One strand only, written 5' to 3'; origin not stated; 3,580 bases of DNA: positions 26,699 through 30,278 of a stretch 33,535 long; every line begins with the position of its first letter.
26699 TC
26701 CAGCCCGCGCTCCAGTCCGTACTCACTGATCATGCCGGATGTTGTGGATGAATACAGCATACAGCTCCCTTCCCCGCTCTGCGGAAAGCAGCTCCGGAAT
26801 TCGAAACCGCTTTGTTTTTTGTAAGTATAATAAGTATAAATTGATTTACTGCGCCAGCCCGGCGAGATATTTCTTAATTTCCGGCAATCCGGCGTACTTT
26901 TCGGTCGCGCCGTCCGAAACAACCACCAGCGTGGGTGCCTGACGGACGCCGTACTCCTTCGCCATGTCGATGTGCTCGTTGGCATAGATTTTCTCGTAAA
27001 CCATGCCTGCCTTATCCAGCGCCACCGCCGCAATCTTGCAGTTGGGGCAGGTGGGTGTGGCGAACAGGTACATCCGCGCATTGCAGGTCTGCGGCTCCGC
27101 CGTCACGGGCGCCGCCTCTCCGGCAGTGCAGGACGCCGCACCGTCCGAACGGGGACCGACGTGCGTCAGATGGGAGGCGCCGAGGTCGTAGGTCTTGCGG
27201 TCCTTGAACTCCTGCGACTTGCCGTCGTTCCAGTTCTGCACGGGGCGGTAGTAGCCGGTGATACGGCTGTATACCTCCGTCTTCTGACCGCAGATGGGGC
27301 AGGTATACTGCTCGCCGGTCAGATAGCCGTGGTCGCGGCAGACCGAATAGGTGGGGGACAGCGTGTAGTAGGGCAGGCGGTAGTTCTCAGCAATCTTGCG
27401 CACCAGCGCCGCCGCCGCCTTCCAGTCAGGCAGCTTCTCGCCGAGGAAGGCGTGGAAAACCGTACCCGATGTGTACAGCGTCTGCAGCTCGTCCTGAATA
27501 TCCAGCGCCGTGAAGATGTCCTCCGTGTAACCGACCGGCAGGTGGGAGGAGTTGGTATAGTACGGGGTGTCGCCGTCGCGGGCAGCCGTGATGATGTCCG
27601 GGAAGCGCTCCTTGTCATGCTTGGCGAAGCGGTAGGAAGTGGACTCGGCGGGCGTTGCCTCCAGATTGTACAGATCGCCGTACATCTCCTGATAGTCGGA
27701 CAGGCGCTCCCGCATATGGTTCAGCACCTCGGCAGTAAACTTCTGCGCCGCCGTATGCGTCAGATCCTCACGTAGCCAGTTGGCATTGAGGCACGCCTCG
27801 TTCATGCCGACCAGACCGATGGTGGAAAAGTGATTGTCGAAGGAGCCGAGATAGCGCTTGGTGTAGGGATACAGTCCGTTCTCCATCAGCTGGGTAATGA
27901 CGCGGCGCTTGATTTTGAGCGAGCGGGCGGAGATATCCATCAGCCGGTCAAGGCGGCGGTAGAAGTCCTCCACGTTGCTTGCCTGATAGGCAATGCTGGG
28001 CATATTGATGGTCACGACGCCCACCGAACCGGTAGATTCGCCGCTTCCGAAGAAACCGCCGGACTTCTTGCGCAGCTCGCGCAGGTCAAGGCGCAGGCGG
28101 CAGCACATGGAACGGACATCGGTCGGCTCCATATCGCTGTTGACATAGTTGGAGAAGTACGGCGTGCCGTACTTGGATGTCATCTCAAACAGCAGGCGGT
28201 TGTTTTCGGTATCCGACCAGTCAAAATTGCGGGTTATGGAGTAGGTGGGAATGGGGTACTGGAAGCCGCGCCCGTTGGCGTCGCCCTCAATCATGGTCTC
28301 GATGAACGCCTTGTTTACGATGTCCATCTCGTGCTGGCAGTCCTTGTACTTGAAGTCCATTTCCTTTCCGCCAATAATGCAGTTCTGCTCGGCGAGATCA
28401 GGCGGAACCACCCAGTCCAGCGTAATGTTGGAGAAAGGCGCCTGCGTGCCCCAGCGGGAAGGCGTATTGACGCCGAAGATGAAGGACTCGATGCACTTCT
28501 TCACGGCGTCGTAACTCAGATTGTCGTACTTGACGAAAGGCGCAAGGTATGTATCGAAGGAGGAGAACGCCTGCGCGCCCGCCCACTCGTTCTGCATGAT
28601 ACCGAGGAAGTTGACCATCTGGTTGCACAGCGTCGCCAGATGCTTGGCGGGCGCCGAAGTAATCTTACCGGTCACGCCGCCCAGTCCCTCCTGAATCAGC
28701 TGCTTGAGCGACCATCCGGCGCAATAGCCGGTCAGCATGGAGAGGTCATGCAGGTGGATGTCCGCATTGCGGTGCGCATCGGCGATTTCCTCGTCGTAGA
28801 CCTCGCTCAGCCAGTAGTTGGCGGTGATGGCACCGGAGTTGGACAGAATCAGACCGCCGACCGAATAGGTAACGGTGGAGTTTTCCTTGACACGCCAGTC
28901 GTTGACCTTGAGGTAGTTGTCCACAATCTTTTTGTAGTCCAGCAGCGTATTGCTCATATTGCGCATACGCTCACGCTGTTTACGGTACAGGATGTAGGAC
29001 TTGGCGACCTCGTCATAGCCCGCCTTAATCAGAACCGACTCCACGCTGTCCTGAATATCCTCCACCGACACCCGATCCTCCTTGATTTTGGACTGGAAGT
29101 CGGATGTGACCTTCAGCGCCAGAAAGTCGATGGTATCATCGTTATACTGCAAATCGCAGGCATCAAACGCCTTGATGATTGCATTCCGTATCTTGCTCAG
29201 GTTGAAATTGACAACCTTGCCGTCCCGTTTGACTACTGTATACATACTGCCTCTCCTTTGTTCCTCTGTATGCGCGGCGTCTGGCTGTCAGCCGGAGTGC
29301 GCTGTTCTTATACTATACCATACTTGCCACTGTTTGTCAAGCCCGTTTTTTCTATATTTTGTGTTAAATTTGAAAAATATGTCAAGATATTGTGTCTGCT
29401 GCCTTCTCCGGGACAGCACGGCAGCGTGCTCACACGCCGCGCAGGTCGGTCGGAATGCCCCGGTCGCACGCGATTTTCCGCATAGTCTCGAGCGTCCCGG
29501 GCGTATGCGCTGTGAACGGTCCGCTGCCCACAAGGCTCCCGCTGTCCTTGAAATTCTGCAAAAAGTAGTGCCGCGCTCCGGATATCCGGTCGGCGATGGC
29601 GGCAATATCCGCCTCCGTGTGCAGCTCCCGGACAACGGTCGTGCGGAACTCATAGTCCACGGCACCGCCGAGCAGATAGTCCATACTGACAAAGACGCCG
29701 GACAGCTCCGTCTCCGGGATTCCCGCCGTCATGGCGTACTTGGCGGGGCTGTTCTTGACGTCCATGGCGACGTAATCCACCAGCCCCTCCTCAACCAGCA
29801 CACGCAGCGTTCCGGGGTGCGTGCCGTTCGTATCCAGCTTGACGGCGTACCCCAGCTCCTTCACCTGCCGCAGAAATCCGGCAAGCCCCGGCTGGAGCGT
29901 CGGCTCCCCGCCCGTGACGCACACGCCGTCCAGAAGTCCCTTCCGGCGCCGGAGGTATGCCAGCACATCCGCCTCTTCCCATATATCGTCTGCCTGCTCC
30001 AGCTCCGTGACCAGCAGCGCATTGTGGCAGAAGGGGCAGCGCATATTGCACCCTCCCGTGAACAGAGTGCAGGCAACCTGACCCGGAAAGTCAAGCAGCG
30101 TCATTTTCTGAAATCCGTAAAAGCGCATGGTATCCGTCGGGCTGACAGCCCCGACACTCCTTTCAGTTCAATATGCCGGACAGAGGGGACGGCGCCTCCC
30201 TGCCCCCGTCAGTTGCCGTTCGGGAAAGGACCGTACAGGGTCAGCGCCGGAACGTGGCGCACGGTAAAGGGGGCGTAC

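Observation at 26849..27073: Class III ribonucleotide reductase NrdD with an in-frame C-terminal glutaredoxin/NrdH-like (CPNC) domain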

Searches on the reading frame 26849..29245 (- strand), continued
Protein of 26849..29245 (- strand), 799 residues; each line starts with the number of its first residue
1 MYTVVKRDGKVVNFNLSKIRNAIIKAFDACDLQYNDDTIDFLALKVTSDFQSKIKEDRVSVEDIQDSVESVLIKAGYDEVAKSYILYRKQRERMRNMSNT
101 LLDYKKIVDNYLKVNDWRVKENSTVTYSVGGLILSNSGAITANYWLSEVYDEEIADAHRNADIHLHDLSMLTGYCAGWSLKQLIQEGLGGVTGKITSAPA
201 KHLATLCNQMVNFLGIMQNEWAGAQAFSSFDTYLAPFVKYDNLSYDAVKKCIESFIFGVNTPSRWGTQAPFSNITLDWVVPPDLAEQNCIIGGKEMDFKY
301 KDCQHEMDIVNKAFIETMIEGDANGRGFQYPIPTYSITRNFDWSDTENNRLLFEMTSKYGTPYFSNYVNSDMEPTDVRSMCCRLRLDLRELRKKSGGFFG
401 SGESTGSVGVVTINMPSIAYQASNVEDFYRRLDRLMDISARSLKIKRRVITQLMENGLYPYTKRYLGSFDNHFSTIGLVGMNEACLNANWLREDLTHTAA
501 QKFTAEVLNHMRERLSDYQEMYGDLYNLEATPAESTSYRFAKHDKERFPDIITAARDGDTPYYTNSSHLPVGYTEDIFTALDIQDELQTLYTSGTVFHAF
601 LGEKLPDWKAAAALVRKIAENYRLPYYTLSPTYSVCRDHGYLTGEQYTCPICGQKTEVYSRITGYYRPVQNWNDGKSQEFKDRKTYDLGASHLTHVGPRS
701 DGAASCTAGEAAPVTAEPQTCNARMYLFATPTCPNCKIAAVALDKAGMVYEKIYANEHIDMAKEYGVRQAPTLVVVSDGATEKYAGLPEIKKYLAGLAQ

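Call 9: find_homologous_proteins(query=window:26849-29245:-, max_evalue=1e-10)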
Query window:26849-29245:- (799 aa): 8000 proteins with E <= 1e-10 among 8000 candidates; the best 120 are listed.
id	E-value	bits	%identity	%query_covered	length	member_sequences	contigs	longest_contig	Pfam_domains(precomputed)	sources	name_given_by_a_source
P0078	0.0e+0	1866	100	100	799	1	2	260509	PF03477.22,PF13597.12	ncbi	-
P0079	0.0e+0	1861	100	100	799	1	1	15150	PF03477.22,PF13597.12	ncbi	-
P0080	0.0e+0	1858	100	100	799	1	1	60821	PF03477.22,PF13597.12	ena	-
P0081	0.0e+0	1853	99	100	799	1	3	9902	PF03477.22,PF13597.12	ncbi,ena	-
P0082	0.0e+0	1848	99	100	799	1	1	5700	PF03477.22,PF13597.12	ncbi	-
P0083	0.0e+0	1795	96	100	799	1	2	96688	PF03477.22,PF13597.12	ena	-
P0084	0.0e+0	1794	96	100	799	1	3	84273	PF03477.22,PF13597.12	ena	-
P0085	0.0e+0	1794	96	100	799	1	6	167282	PF03477.22,PF13597.12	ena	-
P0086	0.0e+0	1794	96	100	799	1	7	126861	PF03477.22,PF13597.12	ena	-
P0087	0.0e+0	1793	96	100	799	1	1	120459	PF03477.22,PF13597.12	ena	-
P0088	0.0e+0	1793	96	100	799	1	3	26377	PF03477.22,PF13597.12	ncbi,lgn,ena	-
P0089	0.0e+0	1793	96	100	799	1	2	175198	PF03477.22,PF13597.12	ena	-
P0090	0.0e+0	1793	96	100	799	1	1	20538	PF03477.22,PF13597.12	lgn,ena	-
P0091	0.0e+0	1793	96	100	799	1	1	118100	PF03477.22,PF13597.12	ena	-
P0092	0.0e+0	1792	96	100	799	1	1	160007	PF03477.22,PF13597.12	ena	-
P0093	0.0e+0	1792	96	100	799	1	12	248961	PF03477.22,PF13597.12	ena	-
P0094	0.0e+0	1792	96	100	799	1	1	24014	PF03477.22,PF13597.12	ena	-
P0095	0.0e+0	1791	96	100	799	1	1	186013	PF03477.22,PF13597.12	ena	-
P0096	0.0e+0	1791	96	100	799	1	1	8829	PF03477.22,PF13597.12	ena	-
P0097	0.0e+0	1791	96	100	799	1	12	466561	PF03477.22,PF13597.12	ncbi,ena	-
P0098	0.0e+0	1791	96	100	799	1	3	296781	PF03477.22,PF13597.12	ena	-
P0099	0.0e+0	1791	96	100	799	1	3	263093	PF03477.22,PF13597.12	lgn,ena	-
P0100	0.0e+0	1791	96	100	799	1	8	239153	PF03477.22,PF13597.12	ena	-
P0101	0.0e+0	1791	96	100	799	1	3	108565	PF03477.22,PF13597.12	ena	-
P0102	0.0e+0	1791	96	100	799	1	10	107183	PF03477.22,PF13597.12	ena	-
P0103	0.0e+0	1791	96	100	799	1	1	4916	PF03477.22,PF13597.12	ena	-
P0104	0.0e+0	1790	96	100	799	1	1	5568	PF03477.22,PF13597.12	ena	-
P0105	0.0e+0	1789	96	100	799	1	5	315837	PF03477.22,PF13597.12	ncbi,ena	-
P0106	0.0e+0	1789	96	100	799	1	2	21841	PF03477.22,PF13597.12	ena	-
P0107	0.0e+0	1789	96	100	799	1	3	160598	PF03477.22,PF13597.12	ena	-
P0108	0.0e+0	1789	96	100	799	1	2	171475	PF03477.22,PF13597.12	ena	-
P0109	0.0e+0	1789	96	100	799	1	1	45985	PF03477.22,PF13597.12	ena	-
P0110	0.0e+0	1789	95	100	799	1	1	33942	PF03477.22,PF13597.12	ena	-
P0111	0.0e+0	1789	96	100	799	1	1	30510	PF03477.22,PF13597.12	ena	-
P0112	0.0e+0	1789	96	100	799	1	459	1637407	PF03477.22,PF13597.12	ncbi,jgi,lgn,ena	-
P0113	0.0e+0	1789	96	100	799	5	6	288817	PF03477.22,PF13597.12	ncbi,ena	-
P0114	0.0e+0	1789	96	100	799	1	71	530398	PF03477.22,PF13597.12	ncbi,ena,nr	ncbi:MAG: ribonucleoside triphosphate reductase [Clostridiales bacterium]|nr:ribonucleoside triphosp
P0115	0.0e+0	1789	96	100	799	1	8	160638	PF03477.22,PF13597.12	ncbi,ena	-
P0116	0.0e+0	1789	96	100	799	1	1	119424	PF03477.22,PF13597.12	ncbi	-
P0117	0.0e+0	1789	96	100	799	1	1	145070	PF03477.22,PF13597.12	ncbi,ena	-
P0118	0.0e+0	1788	96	100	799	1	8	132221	PF03477.22,PF13597.12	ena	-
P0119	0.0e+0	1788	95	100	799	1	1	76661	PF03477.22,PF13597.12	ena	-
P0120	0.0e+0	1788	95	100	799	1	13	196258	PF03477.22,PF13597.12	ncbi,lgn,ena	-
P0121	0.0e+0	1788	95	100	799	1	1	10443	PF03477.22,PF13597.12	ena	-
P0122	0.0e+0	1788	96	100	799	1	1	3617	PF03477.22,PF13597.12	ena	-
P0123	0.0e+0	1788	95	100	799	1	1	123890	PF03477.22,PF13597.12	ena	-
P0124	0.0e+0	1788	95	100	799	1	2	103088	PF03477.22,PF13597.12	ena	-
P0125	0.0e+0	1788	95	100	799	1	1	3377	PF03477.22,PF13597.12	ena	-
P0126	0.0e+0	1788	95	100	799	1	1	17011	PF03477.22,PF13597.12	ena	-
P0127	0.0e+0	1788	95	100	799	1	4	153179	PF03477.22,PF13597.12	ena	-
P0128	0.0e+0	1788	95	100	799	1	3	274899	PF03477.22,PF13597.12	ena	-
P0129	0.0e+0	1788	95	100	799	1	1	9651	PF03477.22,PF13597.12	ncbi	-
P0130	0.0e+0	1787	95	100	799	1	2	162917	PF03477.22,PF13597.12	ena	-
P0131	0.0e+0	1787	95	100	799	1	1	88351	PF03477.22,PF13597.12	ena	-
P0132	0.0e+0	1787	95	100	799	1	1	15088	PF03477.22,PF13597.12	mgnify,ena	mgnify:FL=1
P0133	0.0e+0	1787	95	100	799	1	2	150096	PF03477.22,PF13597.12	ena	-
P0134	0.0e+0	1787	95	100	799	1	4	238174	PF03477.22,PF13597.12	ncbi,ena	-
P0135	0.0e+0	1787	95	100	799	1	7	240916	PF03477.22,PF13597.12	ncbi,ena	-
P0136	0.0e+0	1787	95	100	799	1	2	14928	PF03477.22,PF13597.12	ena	-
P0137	0.0e+0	1787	95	100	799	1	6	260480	PF03477.22,PF13597.12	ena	-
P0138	0.0e+0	1787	95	100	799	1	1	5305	PF03477.22,PF13597.12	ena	-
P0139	0.0e+0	1787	96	100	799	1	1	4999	PF03477.22,PF13597.12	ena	-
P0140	0.0e+0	1787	95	100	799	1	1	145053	PF00085.27,PF03477.22,PF13597.12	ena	-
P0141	0.0e+0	1787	95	100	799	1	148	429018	PF03477.22,PF13597.12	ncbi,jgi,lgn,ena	-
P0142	0.0e+0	1787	95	100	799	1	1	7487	PF03477.22,PF13597.12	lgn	-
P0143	0.0e+0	1787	95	100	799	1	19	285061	PF03477.22,PF13597.12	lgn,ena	-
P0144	0.0e+0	1787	95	100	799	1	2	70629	PF03477.22,PF13597.12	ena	-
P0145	0.0e+0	1787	95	100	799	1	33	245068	PF03477.22,PF13597.12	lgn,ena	-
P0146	0.0e+0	1787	95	100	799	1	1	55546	PF03477.22,PF13597.12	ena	-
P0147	0.0e+0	1787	95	100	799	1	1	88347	PF03477.22,PF13597.12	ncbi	-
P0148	0.0e+0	1787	96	100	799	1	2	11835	PF03477.22,PF13597.12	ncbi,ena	-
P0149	0.0e+0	1787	95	100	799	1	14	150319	PF03477.22,PF13597.12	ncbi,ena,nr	ncbi:MAG: ribonucleoside triphosphate reductase [Oscillospiraceae bacterium]|nr:MAG: ribonucleoside 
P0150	0.0e+0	1787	95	100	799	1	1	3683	PF03477.22,PF13597.12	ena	-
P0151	0.0e+0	1787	95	100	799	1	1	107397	PF03477.22,PF13597.12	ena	-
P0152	0.0e+0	1787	95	100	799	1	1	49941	PF03477.22,PF13597.12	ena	-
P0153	0.0e+0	1787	95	100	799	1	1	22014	PF00085.27,PF03477.22,PF13597.12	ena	-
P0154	0.0e+0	1787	95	100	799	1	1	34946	PF03477.22,PF13597.12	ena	-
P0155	0.0e+0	1787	95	100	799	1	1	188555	PF03477.22,PF13597.12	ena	-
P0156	0.0e+0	1787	95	100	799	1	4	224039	PF03477.22,PF13597.12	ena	-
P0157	0.0e+0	1787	95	100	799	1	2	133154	PF03477.22,PF13597.12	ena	-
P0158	0.0e+0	1787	95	100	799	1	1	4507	PF03477.22,PF13597.12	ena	-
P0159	0.0e+0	1787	95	100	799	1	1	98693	PF03477.22,PF13597.12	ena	-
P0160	0.0e+0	1787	95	100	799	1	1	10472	PF03477.22,PF13597.12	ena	-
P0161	0.0e+0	1787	95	100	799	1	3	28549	PF03477.22,PF13597.12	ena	-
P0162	0.0e+0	1787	96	100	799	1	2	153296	PF03477.22,PF13597.12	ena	-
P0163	0.0e+0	1787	95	100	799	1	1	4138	PF03477.22,PF13597.12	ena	-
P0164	0.0e+0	1786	95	100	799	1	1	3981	PF03477.22,PF13597.12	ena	-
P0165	0.0e+0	1786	95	100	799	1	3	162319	PF03477.22,PF13597.12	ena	-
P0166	0.0e+0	1786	95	100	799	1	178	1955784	PF03477.22,PF13597.12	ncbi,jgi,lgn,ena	-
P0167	0.0e+0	1786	95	100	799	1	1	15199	PF03477.22,PF13597.12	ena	-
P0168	0.0e+0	1786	95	100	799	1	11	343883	PF03477.22,PF13597.12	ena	-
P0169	0.0e+0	1786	95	100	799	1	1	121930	PF03477.22,PF13597.12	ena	-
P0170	0.0e+0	1786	95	100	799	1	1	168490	PF03477.22,PF13597.12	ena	-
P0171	0.0e+0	1786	95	100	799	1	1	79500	PF03477.22,PF13597.12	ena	-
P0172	0.0e+0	1786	95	100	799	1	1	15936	PF03477.22,PF13597.12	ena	-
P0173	0.0e+0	1786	95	100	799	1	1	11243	PF03477.22,PF13597.12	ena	-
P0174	0.0e+0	1786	95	100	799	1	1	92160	PF03477.22,PF13597.12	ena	-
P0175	0.0e+0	1786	95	100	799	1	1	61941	PF03477.22,PF13597.12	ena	-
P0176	0.0e+0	1786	95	100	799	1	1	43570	PF03477.22,PF13597.12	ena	-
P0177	0.0e+0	1786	95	100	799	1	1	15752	PF03477.22,PF13597.12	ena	-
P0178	0.0e+0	1786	95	100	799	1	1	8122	PF03477.22,PF13597.12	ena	-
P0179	0.0e+0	1786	95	100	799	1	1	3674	PF03477.22,PF13597.12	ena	-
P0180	0.0e+0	1786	95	100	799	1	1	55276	PF03477.22,PF13597.12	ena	-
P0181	0.0e+0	1786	95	100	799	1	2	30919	PF03477.22,PF13597.12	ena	-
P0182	0.0e+0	1786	95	100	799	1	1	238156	PF03477.22,PF13597.12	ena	-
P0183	0.0e+0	1786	95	100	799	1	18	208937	PF03477.22,PF13597.12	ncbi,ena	-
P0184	0.0e+0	1786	95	100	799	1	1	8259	PF03477.22,PF13597.12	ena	-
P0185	0.0e+0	1786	95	100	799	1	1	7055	PF03477.22,PF13597.12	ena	-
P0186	0.0e+0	1785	95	100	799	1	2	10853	PF03477.22,PF13597.12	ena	-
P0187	0.0e+0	1785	95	100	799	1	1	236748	PF03477.22,PF13597.12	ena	-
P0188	0.0e+0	1785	95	100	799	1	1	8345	PF03477.22,PF13597.12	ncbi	-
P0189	0.0e+0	1785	95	100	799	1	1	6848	PF03477.22,PF13597.12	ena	-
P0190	0.0e+0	1785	95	100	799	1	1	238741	PF00085.27,PF03477.22,PF13597.12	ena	-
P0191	0.0e+0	1785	95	100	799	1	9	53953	PF03477.22,PF13597.12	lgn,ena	-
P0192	0.0e+0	1785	95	100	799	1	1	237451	PF03477.22,PF13597.12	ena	-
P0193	0.0e+0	1785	95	100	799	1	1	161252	PF03477.22,PF13597.12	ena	-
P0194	0.0e+0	1785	95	100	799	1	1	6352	PF03477.22,PF13597.12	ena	-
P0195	0.0e+0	1785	95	100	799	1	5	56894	PF03477.22,PF13597.12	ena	-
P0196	0.0e+0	1785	95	100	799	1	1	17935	PF03477.22,PF13597.12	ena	-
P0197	0.0e+0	1785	95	100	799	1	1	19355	PF03477.22,PF13597.12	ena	-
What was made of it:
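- Precomputed Pfam annotation does not see the tail in 117 of 120 close relatives (call 9).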

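Call 45: predict_structure(protein=window:26849-29245:-)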
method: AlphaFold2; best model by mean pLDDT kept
length: 799 residues; sequences in the alignment: 1
mean_pLDDT: 37.5   pTM: 0.27
mean pLDDT of the five models: 37.5, 30.9, 29.9, 27.0, 24.9
residues with pLDDT >= 90: 0; 70-90: 39; 50-70: 61; < 50: 699
segments of 3 or more residues with pLDDT < 50: 93-243, 254-312, 317-319, 321-799
pLDDT, mean of each block of 10 residues (from residue 1): 60 67 70 77 77 57 68 76 56 42 39 32 28 27 32 30 29 31 35 33 42 37 34 41 48 46 31 33 38 38 46 48 37 29 34 32 26 29 29 31 26 29 41 43 41 37 34 28 32 34 41 40 35 26 29 28 25 31 34 33 37 41 35 35 36 32 23 26 22 23 26 25 28 34 32 33 32 34 38 36
secondary structure, 60 per line:
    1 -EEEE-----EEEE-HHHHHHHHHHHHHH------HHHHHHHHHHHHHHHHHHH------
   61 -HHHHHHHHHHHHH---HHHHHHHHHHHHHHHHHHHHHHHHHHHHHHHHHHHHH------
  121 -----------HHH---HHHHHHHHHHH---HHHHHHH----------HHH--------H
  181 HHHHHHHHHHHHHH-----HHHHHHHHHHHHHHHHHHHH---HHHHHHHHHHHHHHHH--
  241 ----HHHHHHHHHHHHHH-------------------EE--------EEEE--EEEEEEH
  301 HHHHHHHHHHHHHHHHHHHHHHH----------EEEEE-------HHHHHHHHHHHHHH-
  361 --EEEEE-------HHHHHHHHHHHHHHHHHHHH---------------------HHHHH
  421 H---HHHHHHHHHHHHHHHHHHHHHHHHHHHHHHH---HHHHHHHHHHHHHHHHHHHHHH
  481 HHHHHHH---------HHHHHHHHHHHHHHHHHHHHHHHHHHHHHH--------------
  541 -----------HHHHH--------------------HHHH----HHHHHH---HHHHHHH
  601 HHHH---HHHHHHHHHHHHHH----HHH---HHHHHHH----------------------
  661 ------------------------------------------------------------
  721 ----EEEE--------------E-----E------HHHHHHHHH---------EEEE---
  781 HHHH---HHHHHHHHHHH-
elements in order (helices of 4 or more, strands of 3 or more residues): E2-5 E11-14 H16-29 H36-54 H62-74 H78-114 H138-148 H152-158 H180-194 H200-219 H223-238 H245-258 E288-291 E294-299 H300-323 E334-338 H346-359 E363-367 H375-394 H416-421 H425-455 H459-487 H497-526 H552-556 H577-580 H585-590 H594-604 H608-621 H632-638 E725-728 H756-764 E774-777 H781-784 H788-798
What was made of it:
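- Docking of the tail onto the core could not be modelled: the single-sequence full-length AF2 run failed with pLDDT 37.5 (call 45).
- Tried and rejected: Full-length AlphaFold2 without an alignment gave pLDDT 37.5, which is unusable (call 45).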

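Call 63: find_encoding_contigs(protein=P0112, flank=10000, max_places=3)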
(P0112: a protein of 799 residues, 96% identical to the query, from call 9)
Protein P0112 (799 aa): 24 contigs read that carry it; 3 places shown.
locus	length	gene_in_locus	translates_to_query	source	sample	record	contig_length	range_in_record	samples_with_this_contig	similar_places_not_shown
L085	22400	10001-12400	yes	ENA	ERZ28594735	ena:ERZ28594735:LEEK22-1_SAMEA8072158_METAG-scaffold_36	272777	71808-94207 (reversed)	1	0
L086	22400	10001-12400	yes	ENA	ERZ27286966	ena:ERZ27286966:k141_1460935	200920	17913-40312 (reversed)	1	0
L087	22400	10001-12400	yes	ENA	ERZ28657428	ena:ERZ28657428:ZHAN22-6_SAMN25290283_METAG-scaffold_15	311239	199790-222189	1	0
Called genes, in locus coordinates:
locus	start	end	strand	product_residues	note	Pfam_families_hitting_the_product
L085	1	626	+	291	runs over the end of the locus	PF01128:IspD, PF12804:NTP_transf_3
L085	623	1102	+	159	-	PF02542:YgbB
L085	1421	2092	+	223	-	PF00834:Ribul_P_3_epim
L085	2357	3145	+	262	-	-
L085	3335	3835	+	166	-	PF02075:RuvC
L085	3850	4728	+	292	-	PF10672:Methyltrans_SAM, PF03602:Cons_hypoth95 (weak)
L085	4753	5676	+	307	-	PF00005:ABC_tran, PF02463:SMC_N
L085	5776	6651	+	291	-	PF02463:SMC_N (faint), PF00005:ABC_tran, PF13304:AAA_21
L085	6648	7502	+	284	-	PF02361:CbiQ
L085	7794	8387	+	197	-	-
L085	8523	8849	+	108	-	PF13451:zf_Tbcl, PF23477:zf_Tbcl_2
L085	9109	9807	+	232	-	PF13353:Fer4_12, PF04055:Radical_SAM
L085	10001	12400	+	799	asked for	PF03477:ATP-cone, PF13597:NRDD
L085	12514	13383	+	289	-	PF01261:AP_endonuc_2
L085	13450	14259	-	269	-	PF04536:TPM_phosphatase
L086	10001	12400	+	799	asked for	PF03477:ATP-cone, PF13597:NRDD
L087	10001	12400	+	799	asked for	PF03477:ATP-cone, PF13597:NRDD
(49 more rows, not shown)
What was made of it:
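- Checked: One of them (P0112) is indexed in 493 collection blocks (call 63).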

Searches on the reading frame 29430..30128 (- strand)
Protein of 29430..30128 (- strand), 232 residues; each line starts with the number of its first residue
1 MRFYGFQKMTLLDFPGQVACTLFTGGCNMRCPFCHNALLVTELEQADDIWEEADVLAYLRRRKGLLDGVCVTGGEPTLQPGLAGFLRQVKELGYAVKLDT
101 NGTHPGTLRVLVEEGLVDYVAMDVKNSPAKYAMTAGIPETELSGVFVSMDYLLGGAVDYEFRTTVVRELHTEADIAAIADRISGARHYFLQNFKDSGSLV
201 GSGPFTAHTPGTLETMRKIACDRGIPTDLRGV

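Call 23: search_protein_families(library=pfam, proteins=[window:29430-30128:-], max_evalue=0.001)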
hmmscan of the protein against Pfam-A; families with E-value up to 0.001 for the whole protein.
window:29430-30128:- (232 aa): 2 families
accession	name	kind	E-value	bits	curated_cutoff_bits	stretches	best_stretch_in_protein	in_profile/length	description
PF04055.27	Radical_SAM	-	1.2e-15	58.5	29.5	1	23-128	3-113/166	Radical SAM superfamily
PF13353.11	Fer4_12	-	1.1e-06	29.5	22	1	18-94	6-82/137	4Fe-4S single cluster domain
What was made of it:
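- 29430..30128 (-): nrdG, the radical-SAM activase that installs the glycyl radical (232 aa). Pfam Radical_SAM plus Fer4_12 (call 23).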

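Call 75: search_protein_families(library=ncbifam, proteins=[window:29430-30128:-], max_evalue=1e-10)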
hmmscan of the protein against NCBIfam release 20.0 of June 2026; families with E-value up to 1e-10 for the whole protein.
window:29430-30128:- (232 aa): 3 families
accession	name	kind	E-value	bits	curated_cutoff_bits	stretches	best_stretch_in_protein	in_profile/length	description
TIGR02495.1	NrdG2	equivalog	5.7e-63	211.7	131.15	1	3-194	2-193/193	anaerobic ribonucleoside-triphosphate reductase activating protein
TIGR04041.1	activase_YjjW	hypoth_equivalog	1.4e-14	54.1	250.2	0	50-198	93-243/276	YjjW family glycine radical enzyme activase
TIGR02493.1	PFLA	equivalog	3.5e-14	52.7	231.75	1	6-130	5-133/235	pyruvate formate-lyase-activating protein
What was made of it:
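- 29430..30128 (-): NCBIfam TIGR02495 NrdG2, 211.7 bits against a cutoff of 131.15 (call 75).
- On Class III RNR catalytic subunit NrdD: The adjacent upstream gene hits TIGR02495 NrdG2 at 211.7 bits against a cutoff of 131.15 (call 75).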
